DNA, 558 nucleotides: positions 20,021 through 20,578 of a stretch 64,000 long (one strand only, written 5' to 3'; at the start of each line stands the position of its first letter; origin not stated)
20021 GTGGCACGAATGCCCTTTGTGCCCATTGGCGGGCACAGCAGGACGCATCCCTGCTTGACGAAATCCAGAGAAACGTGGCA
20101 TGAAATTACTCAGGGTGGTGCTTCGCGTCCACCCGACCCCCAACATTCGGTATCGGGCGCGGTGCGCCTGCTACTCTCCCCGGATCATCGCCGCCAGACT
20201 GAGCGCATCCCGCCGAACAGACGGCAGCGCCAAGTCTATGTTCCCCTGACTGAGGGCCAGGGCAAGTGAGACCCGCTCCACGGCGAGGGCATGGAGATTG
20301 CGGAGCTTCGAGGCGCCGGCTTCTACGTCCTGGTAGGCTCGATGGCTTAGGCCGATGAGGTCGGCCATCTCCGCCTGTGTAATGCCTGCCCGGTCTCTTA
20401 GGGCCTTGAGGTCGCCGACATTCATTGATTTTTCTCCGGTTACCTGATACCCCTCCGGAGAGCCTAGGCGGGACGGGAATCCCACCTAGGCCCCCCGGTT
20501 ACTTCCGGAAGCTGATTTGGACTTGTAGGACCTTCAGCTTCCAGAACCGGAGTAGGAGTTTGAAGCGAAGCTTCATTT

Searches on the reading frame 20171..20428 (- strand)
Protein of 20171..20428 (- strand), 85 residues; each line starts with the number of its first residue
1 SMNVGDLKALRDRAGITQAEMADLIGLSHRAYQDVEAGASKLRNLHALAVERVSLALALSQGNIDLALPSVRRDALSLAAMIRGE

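Call 13: search_protein_families(library=pfam, proteins=[window:20171-20428:-], max_evalue=0.01)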
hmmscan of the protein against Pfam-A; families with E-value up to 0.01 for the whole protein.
window:20171-20428:- (85 aa): 4 families
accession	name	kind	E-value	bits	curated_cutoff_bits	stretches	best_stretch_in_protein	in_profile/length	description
PF01381.28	HTH_3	-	6.1e-08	33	23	1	7-44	1-38/55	Helix-turn-helix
PF13560.12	HTH_31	-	6.2e-07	30.1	27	1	7-42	6-41/64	Helix-turn-helix domain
PF20432.4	Xre-like-HTH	-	0.0006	20.5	25.8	1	7-34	15-42/63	Antitoxin Xre-like helix-turn-helix domain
PF13412.12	HTH_24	-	0.0044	17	21.9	1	7-28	9-30/48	Winged helix-turn-helix DNA-binding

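Call 14: search_protein_families(library=phrogs, proteins=[window:20171-20428:-], max_evalue=0.01)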
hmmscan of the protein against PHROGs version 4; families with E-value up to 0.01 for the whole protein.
window:20171-20428:- (85 aa): 14 families
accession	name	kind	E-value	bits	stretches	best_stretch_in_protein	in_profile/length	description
phrog_955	-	DNA, RNA and nucleotide metabolism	9.5e-06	26.4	1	7-43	29-65/142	HTH DNA binding protein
phrog_8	-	transcription regulation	3e-05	24.6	1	6-41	79-114/346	transcriptional regulator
phrog_2328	-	transcription regulation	3.9e-05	24.5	1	7-52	20-62/128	transcriptional repressor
phrog_14076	-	transcription regulation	5e-05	24.8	1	2-41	13-55/86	transcriptional regulator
phrog_2104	-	unknown function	5.8e-05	24.2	1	2-39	39-76/103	-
phrog_5823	-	transcription regulation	0.0002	21.6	1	7-50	11-57/404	transcriptional regulator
phrog_7241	-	transcription regulation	0.00034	21.6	1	7-58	66-114/122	transcriptional regulator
phrog_7950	-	transcription regulation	0.00048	21.1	1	6-41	11-46/68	transcriptional repressor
phrog_3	-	transcription regulation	0.001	19.9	1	7-43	93-127/430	transcriptional repressor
phrog_34341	-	transcription regulation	0.0028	18.9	1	6-43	75-112/122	transcriptional regulator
phrog_3865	-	unknown function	0.0053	18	1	7-31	16-40/74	-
phrog_28592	-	unknown function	0.0054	17.7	0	5-26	8-29/66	-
phrog_147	-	transcription regulation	0.0071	17.7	1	7-42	9-45/100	transcriptional regulator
phrog_664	-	DNA, RNA and nucleotide metabolism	0.0097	16.8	0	12-59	49-96/210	DNA binding protein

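Call 17: find_related_loci(query=window:20171-20428:-, collection=viral_contigs, flank=4000)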
Query window:20171-20428:- (85 aa) in viral_contigs; peptide patterns used: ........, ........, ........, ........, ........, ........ (x = any residue, [..] = any of these).
46 stretches matched a pattern, but none encodes a relative of the query by tblastn (E <= 1e-3).

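Call 24: find_encoding_contigs(protein=window:20171-20428:-, flank=6000, max_places=10)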
Protein window:20171-20428:- (85 aa): no gene with exactly this product is on record in the collection.

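Call 32: find_homologous_proteins(query=window:20171-20425:-, max_evalue=0.00001)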
Query window:20171-20425:- (84 aa): 8 proteins with E <= 0.00001 among 13 candidates.
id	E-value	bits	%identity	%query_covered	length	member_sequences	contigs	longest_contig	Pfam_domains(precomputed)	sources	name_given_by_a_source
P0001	4.6e-43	162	100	100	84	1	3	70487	PF01381.29,PF13560.13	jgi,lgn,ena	-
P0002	4.3e-22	95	65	95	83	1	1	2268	PF01381.29,PF13560.13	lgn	-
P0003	3.3e-19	86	60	100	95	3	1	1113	PF01381.29,PF13560.13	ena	-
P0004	6.4e-19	85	64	100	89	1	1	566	PF01381.29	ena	-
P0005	1.3e-18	84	59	94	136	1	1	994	PF01381.29,PF13560.13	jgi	jgi:DNA-binding XRE family transcriptional regulator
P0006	7.4e-17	79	56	100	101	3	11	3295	-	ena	-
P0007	5.4e-16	76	54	100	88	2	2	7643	-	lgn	-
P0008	2.9e-15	74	54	99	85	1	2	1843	PF01381.29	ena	-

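Call 33: find_encoding_contigs(protein=P0007, flank=6000, max_places=4)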
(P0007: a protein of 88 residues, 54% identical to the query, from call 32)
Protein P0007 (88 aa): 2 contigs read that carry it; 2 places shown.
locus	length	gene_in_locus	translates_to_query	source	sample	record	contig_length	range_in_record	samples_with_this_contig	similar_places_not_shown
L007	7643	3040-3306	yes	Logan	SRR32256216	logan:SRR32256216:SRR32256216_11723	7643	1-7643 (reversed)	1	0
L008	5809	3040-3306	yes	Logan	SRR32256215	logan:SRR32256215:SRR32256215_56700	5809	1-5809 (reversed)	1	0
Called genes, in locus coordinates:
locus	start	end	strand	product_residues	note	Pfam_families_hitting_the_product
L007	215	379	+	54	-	-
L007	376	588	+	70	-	-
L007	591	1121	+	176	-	-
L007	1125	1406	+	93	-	-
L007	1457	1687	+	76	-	-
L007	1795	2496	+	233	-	PF02586:SRAP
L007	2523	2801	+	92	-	-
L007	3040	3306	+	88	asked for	-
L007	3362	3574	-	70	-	-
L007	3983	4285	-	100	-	-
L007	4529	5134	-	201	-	-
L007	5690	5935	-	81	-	-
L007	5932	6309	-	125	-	-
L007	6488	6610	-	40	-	-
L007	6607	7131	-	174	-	PF14301:DUF4376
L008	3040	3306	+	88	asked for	-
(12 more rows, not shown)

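Call 34: find_encoding_contigs(protein=P0006, flank=6000, max_places=6)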
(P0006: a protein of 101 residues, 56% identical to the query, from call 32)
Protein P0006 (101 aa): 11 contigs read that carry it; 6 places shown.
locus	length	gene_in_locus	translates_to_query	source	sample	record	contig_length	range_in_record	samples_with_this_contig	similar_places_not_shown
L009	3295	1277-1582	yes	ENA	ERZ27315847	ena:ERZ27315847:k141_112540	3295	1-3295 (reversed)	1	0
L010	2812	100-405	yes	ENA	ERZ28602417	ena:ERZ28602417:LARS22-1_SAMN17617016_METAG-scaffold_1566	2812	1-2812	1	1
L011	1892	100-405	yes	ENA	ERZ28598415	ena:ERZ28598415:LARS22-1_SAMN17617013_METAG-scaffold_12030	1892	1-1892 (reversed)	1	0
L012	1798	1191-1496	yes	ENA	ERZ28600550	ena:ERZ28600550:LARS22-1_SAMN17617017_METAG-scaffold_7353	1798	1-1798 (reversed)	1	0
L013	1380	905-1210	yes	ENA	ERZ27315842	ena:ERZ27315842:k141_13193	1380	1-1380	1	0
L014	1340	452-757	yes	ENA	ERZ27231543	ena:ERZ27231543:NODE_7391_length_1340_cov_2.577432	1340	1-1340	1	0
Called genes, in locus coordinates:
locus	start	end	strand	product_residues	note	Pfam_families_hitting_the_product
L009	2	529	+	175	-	?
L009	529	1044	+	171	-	PF14367:DUF4411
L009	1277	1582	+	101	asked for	-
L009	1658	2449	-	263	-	PF02086:MethyltransfD12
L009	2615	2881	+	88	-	-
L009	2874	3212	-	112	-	-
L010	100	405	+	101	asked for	-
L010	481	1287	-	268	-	PF02086:MethyltransfD12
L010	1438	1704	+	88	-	-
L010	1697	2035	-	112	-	-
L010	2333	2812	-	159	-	?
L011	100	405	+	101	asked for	-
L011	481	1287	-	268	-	PF02086:MethyltransfD12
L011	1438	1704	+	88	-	-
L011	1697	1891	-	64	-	?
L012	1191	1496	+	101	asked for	-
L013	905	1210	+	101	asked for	-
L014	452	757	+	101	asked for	-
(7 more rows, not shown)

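Call 35: find_encoding_contigs(protein=P0002, flank=6000, max_places=4)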
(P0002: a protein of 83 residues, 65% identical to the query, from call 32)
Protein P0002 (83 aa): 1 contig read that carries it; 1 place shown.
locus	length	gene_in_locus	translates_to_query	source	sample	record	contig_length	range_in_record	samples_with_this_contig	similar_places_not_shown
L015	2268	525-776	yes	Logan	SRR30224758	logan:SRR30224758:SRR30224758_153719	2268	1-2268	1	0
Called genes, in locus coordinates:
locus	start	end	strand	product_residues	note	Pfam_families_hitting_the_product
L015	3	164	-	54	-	?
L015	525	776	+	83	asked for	PF13560:HTH_31 (weak), PF01381:HTH_3 (weak)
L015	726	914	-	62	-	-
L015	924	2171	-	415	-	PF04466:Terminase_3, PF17288:Terminase_3C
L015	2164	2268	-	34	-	?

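Call 40: find_encoding_contigs(protein=P0008, flank=3000, max_places=3)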
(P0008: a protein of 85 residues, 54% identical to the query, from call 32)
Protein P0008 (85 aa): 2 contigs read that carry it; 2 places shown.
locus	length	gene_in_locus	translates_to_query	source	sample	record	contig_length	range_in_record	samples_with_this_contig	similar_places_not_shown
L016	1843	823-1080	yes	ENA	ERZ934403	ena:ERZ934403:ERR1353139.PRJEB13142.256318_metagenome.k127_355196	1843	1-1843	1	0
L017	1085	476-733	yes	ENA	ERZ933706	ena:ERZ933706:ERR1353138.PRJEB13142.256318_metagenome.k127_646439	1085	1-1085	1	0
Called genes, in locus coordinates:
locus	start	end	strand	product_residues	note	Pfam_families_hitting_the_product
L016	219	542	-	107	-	-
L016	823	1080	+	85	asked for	PF01381:HTH_3 (weak)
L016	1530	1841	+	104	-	?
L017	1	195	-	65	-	?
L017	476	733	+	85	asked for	PF01381:HTH_3 (weak)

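Call 41: find_encoding_contigs(protein=P0003, flank=3000, max_places=3)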
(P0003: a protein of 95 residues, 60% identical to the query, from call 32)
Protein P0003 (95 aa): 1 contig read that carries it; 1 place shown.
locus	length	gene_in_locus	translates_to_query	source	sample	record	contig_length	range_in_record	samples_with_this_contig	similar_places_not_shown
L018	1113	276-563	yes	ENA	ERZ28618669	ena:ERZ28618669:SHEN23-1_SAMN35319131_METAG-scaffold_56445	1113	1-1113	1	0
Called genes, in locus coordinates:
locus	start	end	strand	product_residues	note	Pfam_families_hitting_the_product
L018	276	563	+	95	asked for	PF01381:HTH_3 (weak), PF13560:HTH_31 (weak)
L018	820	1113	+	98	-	?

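Call 42: find_encoding_contigs(protein=P0005, flank=3000, max_places=3)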
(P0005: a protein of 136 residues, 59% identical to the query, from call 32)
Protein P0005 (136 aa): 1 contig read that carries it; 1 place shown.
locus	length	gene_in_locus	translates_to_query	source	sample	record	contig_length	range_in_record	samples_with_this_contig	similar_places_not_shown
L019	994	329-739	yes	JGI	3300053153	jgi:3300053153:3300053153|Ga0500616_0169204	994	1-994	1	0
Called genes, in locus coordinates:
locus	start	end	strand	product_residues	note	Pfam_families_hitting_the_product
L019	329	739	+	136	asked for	PF01381:HTH_3, PF13560:HTH_31 (weak)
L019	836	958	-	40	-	-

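Call 47: find_related_loci(query=A2, collection=genome_contigs, flank=5000)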
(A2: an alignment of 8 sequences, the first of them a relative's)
Query A2 (84 aa) in genome_contigs; peptide patterns used: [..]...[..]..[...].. (x = any residue, [..] = any of these).
88 stretches matched a pattern; 1 encode a relative of the query (tblastn E <= 1e-3); 1 distinct loci.
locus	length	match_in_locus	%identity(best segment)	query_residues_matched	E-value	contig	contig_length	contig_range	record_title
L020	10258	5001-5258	48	1-83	1e-21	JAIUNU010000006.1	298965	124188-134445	MAG: Proteobacteria bacterium isolate CAULO1 3300009517-bin.48~Ga0102832_1000072, whole genome shotgun sequence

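Call 48: find_related_loci(query=A2, collection=metagenome_contigs, flank=5000)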
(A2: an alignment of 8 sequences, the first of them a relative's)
Query A2 (84 aa) in metagenome_contigs; peptide patterns used: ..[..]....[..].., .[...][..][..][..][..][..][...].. (x = any residue, [..] = any of these).
599 stretches matched a pattern (row limit reached: there are more); 17 encode a relative of the query (tblastn E <= 1e-3); 17 distinct loci.
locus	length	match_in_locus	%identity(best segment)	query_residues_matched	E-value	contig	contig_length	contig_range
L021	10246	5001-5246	52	2-83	4e-22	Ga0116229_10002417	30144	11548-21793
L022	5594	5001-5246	52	2-83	4e-22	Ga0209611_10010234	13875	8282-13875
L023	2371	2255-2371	100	1-39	7e-22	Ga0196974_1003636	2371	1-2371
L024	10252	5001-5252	52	1-81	3e-21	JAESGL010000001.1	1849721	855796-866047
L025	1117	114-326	51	7-81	3e-18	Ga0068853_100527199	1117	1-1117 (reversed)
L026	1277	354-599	49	1-82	2e-17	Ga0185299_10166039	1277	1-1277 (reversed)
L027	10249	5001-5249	41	1-83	8e-16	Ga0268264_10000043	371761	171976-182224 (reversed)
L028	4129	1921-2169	41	1-83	8e-16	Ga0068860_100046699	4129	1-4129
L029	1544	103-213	62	1-37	8e-11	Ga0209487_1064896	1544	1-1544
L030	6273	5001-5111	59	1-37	5e-10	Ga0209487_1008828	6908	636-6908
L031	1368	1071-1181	57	1-37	2e-9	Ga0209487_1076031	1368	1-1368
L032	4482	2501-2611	57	1-37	2e-9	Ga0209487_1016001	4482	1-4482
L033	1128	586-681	59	6-37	6e-7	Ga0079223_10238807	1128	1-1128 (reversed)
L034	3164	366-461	56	6-37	7e-7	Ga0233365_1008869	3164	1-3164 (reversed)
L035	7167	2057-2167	46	5-41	1e-5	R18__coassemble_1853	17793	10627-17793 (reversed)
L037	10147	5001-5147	43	1-49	1e-6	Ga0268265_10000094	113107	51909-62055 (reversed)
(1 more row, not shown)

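Call 49: find_related_loci(query=A2, collection=viral_contigs, flank=5000)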
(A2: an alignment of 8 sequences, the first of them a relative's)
Query A2 (84 aa) in viral_contigs; peptide patterns used: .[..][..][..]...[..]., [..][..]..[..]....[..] (x = any residue, [..] = any of these).
117 stretches matched a pattern; 5 encode a relative of the query (tblastn E <= 1e-3); 5 distinct loci.
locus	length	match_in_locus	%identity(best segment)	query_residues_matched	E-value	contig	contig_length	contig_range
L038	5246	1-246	55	1-83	2e-22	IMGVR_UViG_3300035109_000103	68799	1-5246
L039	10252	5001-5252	33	1-84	7e-12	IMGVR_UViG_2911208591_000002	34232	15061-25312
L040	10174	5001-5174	38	1-58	6e-8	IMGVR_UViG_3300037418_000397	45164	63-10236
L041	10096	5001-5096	50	6-37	6e-6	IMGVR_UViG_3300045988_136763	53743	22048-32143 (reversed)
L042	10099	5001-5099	48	6-38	2e-5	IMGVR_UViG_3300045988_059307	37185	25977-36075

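Call 52: search_protein_families(library=padloc, proteins=[window:20171-20425:-], max_evalue=0.01)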
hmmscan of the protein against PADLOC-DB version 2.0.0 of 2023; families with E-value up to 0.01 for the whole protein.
window:20171-20425:- (84 aa): 5 families
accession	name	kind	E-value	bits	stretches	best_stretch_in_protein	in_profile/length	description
PDLC03665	Control_protein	-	1.4e-05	23.2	1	6-60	13-65/77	control protein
PDLC04142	capH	-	6.6e-05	21.9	1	6-52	11-54/103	capH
PDLC02926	HTH_VI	-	0.00086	17.5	1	6-40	6-40/92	-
PDLC03953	RmrA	-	0.0026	15.1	1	6-77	10-78/373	-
PDLC03949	RmrA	-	0.0027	14.6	1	6-48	7-51/363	-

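Call 53: search_protein_families(library=ncbifam, proteins=[window:20171-20425:-], max_evalue=0.01)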
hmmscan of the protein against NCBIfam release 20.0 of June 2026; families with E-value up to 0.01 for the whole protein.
window:20171-20425:- (84 aa): 4 families
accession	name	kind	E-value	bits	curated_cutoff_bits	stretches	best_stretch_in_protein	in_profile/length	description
TIGR03070.1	couple_hipB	subfamily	3.6e-07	30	71.65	1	6-42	7-43/58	type II toxin-antitoxin system Y4mF family antitoxin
NF041951.1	phage_RstR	subfamily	5.8e-06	26.5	80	1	5-40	6-41/108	RstR family transcriptional repressor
NF041265.1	NadS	equivalog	0.0021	18.3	60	1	2-47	31-73/94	NadS family protein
NF041575.1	antitoxPezA_Strep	equivalog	0.0069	16.4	290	1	5-41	5-41/158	type II toxin-antitoxin system antitoxin PezA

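Call 54: search_solved_structures(query=A2, max_evalue=0.1)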
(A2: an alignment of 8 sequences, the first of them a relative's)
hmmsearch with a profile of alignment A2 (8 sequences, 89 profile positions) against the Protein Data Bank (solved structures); distinct sequences matched with E-value up to 0.1: 14.
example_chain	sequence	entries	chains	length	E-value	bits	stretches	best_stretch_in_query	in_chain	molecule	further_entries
8tac_A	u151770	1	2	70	0.00022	24.7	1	4-39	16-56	DBP48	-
8ezt_A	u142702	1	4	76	0.0013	22.2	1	6-48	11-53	HipB(Lp)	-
1sq8_A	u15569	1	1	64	0.0029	21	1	5-42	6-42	dh434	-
9k3w_A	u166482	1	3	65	0.0045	20.4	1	3-38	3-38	Transcriptional regulator, PbsX family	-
2ef8_A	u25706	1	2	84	0.0082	19.6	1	4-53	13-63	Putative transcription factor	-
1zug_A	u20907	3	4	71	0.012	19.1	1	4-40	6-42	PHAGE 434 CRO PROTEIN | REGULATORY PROTEIN CRO | PROTEIN (434 CRO)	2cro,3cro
2b5a_A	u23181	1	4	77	0.016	18.7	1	5-45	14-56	C.BclI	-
1r63_A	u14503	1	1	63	0.026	18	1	5-40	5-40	REPRESSOR PROTEIN FROM BACTERIOPHAGE 434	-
4z5h_A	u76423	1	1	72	0.028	17.9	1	3-37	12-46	Antitoxin HipB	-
1per_L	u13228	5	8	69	0.033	17.7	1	5-40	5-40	PROTEIN (434 REPRESSOR) | 434 REPRESSOR | REPRESSOR PROTEIN CI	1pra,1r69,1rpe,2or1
3mlf_A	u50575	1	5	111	0.047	17.2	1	3-43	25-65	transcriptional regulator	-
2p5t_A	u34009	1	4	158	0.063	16.8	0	2-39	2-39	Putative transcriptional regulator PezA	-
2xiu_A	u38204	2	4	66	0.094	16.2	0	1-47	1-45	CYLR2 | CYLR2 SYNONYM CYTOLYSIN REPRESSOR 2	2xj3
1utx_A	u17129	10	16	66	0.097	16.2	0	1-47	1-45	CYLR2 | cytolysin regulator 2 | PUTATIVE TRANSCRIPTION REGULATOR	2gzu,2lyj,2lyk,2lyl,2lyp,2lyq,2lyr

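Call 69: predict_structure(alignment_id=A2)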
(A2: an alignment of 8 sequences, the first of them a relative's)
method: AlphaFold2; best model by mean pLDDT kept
length: 84 residues; sequences in the alignment: 8
mean_pLDDT: 91.1   pTM: 0.74
mean pLDDT of the five models: 91.1, 90.7, 90.6, 88.8, 82.6
residues with pLDDT >= 90: 59; 70-90: 25; 50-70: 0; < 50: 0
segments of 3 or more residues with pLDDT < 50: none
pLDDT, mean of each block of 10 residues (from residue 1): 86 94 94 91 91 93 90 89 90
secondary structure, 60 per line:
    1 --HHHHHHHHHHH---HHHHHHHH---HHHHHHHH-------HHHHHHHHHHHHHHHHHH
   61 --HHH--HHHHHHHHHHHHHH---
elements in order: H3-13 H17-24 H28-35 H43-60 H68-81

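Call 72: fold_search(model_id=the predicted structure, library=pdb)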
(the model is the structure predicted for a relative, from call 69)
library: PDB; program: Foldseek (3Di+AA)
matches with E <= 10: 492; with E <= 0.001: 0
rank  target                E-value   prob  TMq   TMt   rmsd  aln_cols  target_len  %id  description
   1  8ezt_B                1.8e-02  1.00  0.51  0.59   1.8        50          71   28  Crystal structure of HipB(Lp) from Legionella pneumophila (released 2023-09-27)
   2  2ef8_B                1.9e-02  1.00  0.63  0.63   3.2        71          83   27  Crystal structure of C.EcoT38IS (released 2008-02-26)
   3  2ef8_A                2.1e-02  1.00  0.62  0.62   3.6        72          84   26  Crystal structure of C.EcoT38IS (released 2008-02-26)
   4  1adr_MODEL_1_A        2.2e-02  1.00  0.55  0.60   1.8        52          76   23  DETERMINATION OF THE NUCLEAR MAGNETIC RESONANCE STRUCTURE OF THE DNA-BINDING DOMAIN OF THE P22 C2 REPRESSOR (1 (released 1994-01-31)
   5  4yba_A                2.3e-02  1.00  0.54  0.59   1.2        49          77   28  The structure of the C.Kpn2I controller protein (released 2016-03-02)
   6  4yba_B                2.5e-02  1.00  0.54  0.58   1.2        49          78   28  The structure of the C.Kpn2I controller protein (released 2016-03-02)
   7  2b5a_B                2.5e-02  1.00  0.52  0.58   2.0        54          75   28  C.BclI, Control Element of the BclI Restriction-Modification System (released 2006-01-03)
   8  2b5a_C                2.5e-02  1.00  0.52  0.57   2.1        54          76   28  C.BclI, Control Element of the BclI Restriction-Modification System (released 2006-01-03)
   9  2b5a_A                2.5e-02  1.00  0.52  0.56   2.1        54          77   28  C.BclI, Control Element of the BclI Restriction-Modification System (released 2006-01-03)
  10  3f51_A                2.8e-02  1.00  0.55  0.50   9.3        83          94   19  Crystal Structure of the clp gene regulator ClgR from Corynebacterium glutamicum (released 2008-11-18)
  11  7t5u                  4.2e-02  1.00  0.53  0.66   2.1        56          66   25  Structure of E. coli MS115-1 CapH N-terminal domain (released 2022-09-14)
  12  3jxb_D                4.7e-02  1.00  0.53  0.67   2.2        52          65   23  Crystal structure of the P22 c2 repressor protein in complex with synthetic operator 9C (released 2010-01-19)
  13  8ezt_C                4.7e-02  1.00  0.52  0.61   1.9        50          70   28  Crystal structure of HipB(Lp) from Legionella pneumophila (released 2023-09-27)
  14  4jcx_B                4.7e-02  1.00  0.58  0.52   6.9        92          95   21  Crystal structure of the Restriction-Modification Controller Protein C.Csp231I OL operator complex (released 2014-02-26)
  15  3jxb_C                4.9e-02  1.00  0.53  0.65   2.2        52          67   23  Crystal structure of the P22 c2 repressor protein in complex with synthetic operator 9C (released 2010-01-19)
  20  2r1j_L                5.9e-02  1.00  0.53  0.66   2.2        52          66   23  Crystal Structure of the P22 c2 Repressor protein in complex with the synthetic operator 9T (released 2008-04-29)
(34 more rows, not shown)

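Call 76: search_protein_families(library=pfam, proteins=[L039:5349-5759:-, L039:3025-3345:-, L039:6493-7164:-, L037:4443-4751:+, L037:5254-5553:-, L037:5550-6095:-, L037:2838-4244:+, L027:4105-4767:+, L027:5338-6492:+, L022:2633-3793:-], max_evalue=0.001)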
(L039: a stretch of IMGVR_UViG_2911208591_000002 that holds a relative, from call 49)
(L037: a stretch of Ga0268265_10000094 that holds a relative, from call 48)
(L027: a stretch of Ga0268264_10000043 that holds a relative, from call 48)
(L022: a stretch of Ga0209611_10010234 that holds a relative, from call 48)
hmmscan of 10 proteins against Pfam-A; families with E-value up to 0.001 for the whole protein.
L039:5349-5759:- (136 aa): 0 families

L039:3025-3345:- (106 aa): 1 family
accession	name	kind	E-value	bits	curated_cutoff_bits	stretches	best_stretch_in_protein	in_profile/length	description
PF01844.29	HNH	-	0.00016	22.2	21.4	1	53-100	1-46/47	HNH endonuclease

L039:6493-7164:- (223 aa): 0 families

L037:4443-4751:+ (102 aa): 0 families

L037:5254-5553:- (99 aa): 0 families

L037:5550-6095:- (181 aa): 1 family
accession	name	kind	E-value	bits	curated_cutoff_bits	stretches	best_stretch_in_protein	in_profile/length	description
PF08291.16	Peptidase_M15_3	-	4.8e-08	33.5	23.2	1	43-138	1-98/108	Peptidase M15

L037:2838-4244:+ (468 aa): 1 family
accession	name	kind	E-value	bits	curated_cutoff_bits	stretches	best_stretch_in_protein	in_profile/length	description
PF01053.26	Cys_Met_Meta_PP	-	1.3e-114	383.2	27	1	46-464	1-380/381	Cys/Met metabolism PLP-dependent enzyme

L027:4105-4767:+ (220 aa): 1 family
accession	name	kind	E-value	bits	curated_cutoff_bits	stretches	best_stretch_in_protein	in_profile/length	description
PF02586.19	SRAP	-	2.9e-25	89.5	27.1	1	1-207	1-204/214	SOS response associated peptidase (SRAP)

L027:5338-6492:+ (384 aa): 0 families

L022:2633-3793:- (386 aa): 0 families

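Call 85: search_dna_similar(query=window:20171-20425:-, collection=phages, mode=protein, max_evalue=0.001, max_rows=15)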
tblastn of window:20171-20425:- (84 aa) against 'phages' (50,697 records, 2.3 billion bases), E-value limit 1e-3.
Records with a match: 1; places in all: 1; records where one place covers at least 80% of the query: 1.
Best place of each record, by identity: <60% 1.
By first word of the organism name: Rhizobium 1.
By host as written in the record: Rhizobium phaseoli T3_3 1.
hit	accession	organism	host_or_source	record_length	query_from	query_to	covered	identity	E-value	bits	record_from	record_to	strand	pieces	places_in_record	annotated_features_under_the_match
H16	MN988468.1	Rhizobium phage RHph_TM3_3_3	Rhizobium phaseoli T3_3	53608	6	74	82%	38.4%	5e-7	50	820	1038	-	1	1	HTH DNA-binding domain-containing protein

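Call 86: search_dna_similar(query=window:20171-20425:-, collection=plasmids, mode=protein, max_evalue=0.001, max_rows=15)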
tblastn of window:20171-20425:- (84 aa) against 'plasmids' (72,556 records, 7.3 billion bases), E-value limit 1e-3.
Records with a match: 2; places in all: 2; records where one place covers at least 80% of the query: 1.
Best place of each record, by identity: <60% 2.
By first word of the organism name: Bosea 1; Rhizobium 1.
By predicted mobility (MOB-suite, as given by PLSDB): non-mobilizable 2.
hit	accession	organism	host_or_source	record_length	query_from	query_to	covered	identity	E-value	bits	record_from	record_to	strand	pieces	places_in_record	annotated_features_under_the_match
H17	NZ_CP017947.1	Bosea sp. Tri-49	Oxytropis triphylla,cell culture,root ...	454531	1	83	99%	41.0%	1e-11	65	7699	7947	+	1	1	hypothetical protein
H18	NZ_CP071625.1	Rhizobium bangladeshense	lentil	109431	5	52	57%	43.8%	9e-6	49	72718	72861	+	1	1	helix-turn-helix transcriptional regulator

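Call 87: get_annotated_region(hit=H16, flank=2500)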
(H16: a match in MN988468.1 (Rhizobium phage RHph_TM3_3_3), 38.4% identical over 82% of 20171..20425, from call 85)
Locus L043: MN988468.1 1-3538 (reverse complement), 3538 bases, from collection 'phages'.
description: Rhizobium phage RHph_TM3_3_3, complete genome.
organism: Rhizobium phage RHph_TM3_3_3 (NCBI taxid 2509762)
taxonomy: Viruses; Duplodnaviria; Heunggongvirae; Uroviricota; Caudoviricetes
host: Rhizobium phaseoli T3_3; source: agricultural lands; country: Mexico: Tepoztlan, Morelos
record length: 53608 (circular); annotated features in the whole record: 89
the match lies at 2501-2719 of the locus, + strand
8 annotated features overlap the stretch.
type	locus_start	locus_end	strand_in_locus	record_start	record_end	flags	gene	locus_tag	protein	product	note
CDS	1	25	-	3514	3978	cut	-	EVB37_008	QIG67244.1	DUF2280 domain-containing protein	-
CDS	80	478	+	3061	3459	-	-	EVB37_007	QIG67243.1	hypothetical protein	-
CDS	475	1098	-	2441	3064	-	-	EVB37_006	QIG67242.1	hypothetical protein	-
CDS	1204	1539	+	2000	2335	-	-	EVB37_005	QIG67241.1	hypothetical protein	-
CDS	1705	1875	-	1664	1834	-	-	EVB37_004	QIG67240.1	hypothetical protein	-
tRNA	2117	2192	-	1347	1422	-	-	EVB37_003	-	tRNA-Met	tRNA-Met(cat)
CDS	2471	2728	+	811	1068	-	-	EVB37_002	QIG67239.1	HTH DNA-binding domain-containing protein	GO_function: GO:0003677 - DNA binding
CDS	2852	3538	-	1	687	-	-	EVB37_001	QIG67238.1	NusG-like transcription antiterminator protein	GO_process: GO:0032968 - positive regulation of transcription elongation from RNA polymerase II promoter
